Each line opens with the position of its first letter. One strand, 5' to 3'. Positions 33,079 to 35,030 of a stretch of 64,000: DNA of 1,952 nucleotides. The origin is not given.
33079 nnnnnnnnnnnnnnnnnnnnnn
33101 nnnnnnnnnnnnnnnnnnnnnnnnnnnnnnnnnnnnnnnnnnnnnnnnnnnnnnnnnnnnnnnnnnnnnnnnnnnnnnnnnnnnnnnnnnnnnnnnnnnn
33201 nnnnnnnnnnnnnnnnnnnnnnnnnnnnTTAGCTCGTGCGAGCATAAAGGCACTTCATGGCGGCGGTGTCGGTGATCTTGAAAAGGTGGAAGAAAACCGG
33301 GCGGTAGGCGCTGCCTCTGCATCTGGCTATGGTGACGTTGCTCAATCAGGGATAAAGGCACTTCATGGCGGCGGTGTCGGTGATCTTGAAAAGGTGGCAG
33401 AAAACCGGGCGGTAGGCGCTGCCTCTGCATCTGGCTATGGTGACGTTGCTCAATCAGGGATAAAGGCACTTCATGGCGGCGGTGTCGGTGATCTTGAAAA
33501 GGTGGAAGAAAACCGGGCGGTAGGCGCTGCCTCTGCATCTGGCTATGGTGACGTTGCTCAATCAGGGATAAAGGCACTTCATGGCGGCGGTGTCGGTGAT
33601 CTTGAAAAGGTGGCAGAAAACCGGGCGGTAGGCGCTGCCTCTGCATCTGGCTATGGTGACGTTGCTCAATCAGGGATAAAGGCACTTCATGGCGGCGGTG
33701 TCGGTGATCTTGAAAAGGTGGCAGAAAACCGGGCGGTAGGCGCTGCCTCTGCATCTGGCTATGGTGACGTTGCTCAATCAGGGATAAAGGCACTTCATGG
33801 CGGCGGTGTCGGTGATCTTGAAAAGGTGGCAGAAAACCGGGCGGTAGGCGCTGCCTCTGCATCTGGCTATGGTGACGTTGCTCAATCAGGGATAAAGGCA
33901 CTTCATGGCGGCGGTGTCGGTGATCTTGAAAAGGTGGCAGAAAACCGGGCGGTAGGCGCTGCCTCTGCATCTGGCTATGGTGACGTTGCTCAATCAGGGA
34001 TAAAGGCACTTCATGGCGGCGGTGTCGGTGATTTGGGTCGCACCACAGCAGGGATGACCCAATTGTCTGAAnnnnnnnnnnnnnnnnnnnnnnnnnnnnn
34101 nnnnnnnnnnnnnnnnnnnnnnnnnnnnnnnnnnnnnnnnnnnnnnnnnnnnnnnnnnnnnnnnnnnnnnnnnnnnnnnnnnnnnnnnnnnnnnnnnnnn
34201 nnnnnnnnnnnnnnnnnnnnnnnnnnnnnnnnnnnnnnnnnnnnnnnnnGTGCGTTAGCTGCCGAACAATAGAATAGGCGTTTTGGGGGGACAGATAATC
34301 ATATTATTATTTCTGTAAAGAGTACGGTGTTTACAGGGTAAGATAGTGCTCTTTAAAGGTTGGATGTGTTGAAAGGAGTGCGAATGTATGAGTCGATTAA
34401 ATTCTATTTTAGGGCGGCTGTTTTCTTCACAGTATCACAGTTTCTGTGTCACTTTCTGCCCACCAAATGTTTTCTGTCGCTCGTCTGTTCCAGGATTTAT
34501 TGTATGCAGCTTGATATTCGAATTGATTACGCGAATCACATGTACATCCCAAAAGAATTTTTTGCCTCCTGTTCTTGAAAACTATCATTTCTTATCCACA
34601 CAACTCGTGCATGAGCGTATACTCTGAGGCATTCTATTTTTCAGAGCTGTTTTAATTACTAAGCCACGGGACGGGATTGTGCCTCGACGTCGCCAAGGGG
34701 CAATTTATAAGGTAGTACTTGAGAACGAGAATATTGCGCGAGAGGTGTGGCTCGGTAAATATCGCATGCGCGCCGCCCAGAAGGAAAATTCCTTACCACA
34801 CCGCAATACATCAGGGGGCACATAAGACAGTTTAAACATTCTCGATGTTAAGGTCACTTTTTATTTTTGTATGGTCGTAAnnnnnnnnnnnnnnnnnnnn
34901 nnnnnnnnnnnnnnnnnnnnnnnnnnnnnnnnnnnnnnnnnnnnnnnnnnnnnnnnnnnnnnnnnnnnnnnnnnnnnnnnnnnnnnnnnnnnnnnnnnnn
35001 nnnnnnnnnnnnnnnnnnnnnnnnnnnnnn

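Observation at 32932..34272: Tandem-repeat lipoprotein-like gene overlapping yejF in a TAATG arrangement suggesting translational coupling and co-transcription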

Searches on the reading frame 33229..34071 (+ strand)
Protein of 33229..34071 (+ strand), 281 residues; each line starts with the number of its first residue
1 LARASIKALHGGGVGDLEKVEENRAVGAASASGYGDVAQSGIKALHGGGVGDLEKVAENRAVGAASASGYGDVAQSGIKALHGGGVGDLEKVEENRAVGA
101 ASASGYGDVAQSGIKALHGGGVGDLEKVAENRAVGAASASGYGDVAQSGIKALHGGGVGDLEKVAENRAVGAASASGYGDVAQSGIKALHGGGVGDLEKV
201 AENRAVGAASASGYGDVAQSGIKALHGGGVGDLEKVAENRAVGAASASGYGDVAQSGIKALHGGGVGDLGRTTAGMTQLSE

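Call 82: predict_structure(protein=window:33229-34071:+)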
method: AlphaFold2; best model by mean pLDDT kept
length: 281 residues; sequences in the alignment: 1
mean_pLDDT: 61.2   pTM: 0.60
mean pLDDT of the five models: 61.2, 36.7, 32.9, 31.7, 26.4
residues with pLDDT >= 90: 0; 70-90: 15; 50-70: 249; < 50: 17
segments of 3 or more residues with pLDDT < 50: 271-281
pLDDT, mean of each block of 10 residues (from residue 1): 54 61 64 60 60 66 62 64 62 66 64 63 65 65 65 62 67 62 64 61 64 61 60 61 57 61 54 40 31
secondary structure, 60 per line:
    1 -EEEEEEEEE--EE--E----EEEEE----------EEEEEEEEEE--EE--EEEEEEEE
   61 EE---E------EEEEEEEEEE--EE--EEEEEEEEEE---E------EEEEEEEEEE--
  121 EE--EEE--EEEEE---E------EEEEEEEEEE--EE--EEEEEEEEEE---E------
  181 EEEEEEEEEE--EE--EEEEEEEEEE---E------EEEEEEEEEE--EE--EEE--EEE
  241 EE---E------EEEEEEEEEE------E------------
elements in order: E2-10 E22-26 E37-46 E53-62 E73-82 E89-98 E109-118 E125-127 E130-134 E145-154 E161-170 E181-190 E197-206 E217-226 E233-235 E238-242 E253-262

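Call 84: fold_search(model_id=the predicted structure, library=pdb)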
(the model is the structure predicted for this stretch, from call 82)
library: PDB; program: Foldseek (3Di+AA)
matches with E <= 10: 51; with E <= 0.001: 0
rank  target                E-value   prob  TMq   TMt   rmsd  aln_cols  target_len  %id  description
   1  4kh3                  6.0e-01  0.01  0.11  0.08  29.1       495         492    9  Structure of a bacterial self-associating protein (released 2014-01-15)
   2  4dn7_A                8.6e-01  0.08  0.22  0.18  14.8       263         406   10  CRYSTAL STRUCTURE OF putative ABC transporter, ATP-binding protein from Methanosarcina mazei Go1 (released 2012-02-22)
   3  3p4g_D                8.6e-01  0.02  0.15  0.14  19.7       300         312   11  X-ray crystal structure of a hyperactive, Ca2+-dependent, beta-helical antifreeze protein from an Antarctic bacterium (released 2011-04-27)
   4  7usl_C                9.1e-01  0.01  0.07  0.04  26.3       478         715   11  Integrin alphaM/beta2 ectodomain in complex with adenylate cyclase toxin RTX751 and M1F5 Fab (released 2022-08-17)
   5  5awg_B                1.3e+00  0.06  0.22  0.19  17.4       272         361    9  Crystal structure of Hg-bound SufB-SufC-SufD complex from Escherichia coli (released 2015-11-11)
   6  6n2c_A                1.5e+00  0.01  0.12  0.10  17.9       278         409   10  The Crystal Structure of Caldicellulosiruptor hydrothermalis Tapirin C-terminal domain (released 2018-12-19)
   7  5awf_A                1.6e+00  0.11  0.31  0.24  16.0       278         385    8  Crystal structure of SufB-SufC-SufD complex from Escherichia coli (released 2015-11-11)
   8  6n2b_A                1.8e+00  0.05  0.20  0.17  15.6       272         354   11  The Crystal Structure of Caldicellulosiruptor kristjanssonii Tapirin C-terminal domain (released 2018-12-19)
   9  9a7k_A                2.0e+00  0.04  0.23  0.16  18.8       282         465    7  Integrative model of SUFB-SUFD by crosslinking MS and deep learning (released 2024-09-18)
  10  6n2c_B                2.0e+00  0.01  0.12  0.10  18.1       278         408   10  The Crystal Structure of Caldicellulosiruptor hydrothermalis Tapirin C-terminal domain (released 2018-12-19)
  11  1vh4_A                2.1e+00  0.03  0.24  0.18  16.3       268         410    7  Crystal structure of a stabilizer of iron transporter (released 2003-12-30)
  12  5uyt_B                2.1e+00  0.01  0.10  0.08  23.6       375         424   10  Crystal structure of ice binding protein from an Antarctic bacterium Flavobacteriaceae (released 2017-10-25)
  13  2zu0_A                2.2e+00  0.05  0.25  0.20  14.6       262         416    8  Crystal structure of SufC-SufD complex involved in the iron-sulfur cluster biosynthesis (released 2009-03-10)
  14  3p4g_C                2.4e+00  0.01  0.15  0.14  19.5       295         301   13  X-ray crystal structure of a hyperactive, Ca2+-dependent, beta-helical antifreeze protein from an Antarctic bacterium (released 2011-04-27)
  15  1vh4_B                2.6e+00  0.02  0.18  0.15  18.2       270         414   10  Crystal structure of a stabilizer of iron transporter (released 2003-12-30)
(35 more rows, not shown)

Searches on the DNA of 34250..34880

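Call 79: search_rna_families(source=window, start=34250, end=34880, threshold=evalue, max_evalue=1)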
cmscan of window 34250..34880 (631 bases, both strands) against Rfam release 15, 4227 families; matches with E-value up to 1: 0.
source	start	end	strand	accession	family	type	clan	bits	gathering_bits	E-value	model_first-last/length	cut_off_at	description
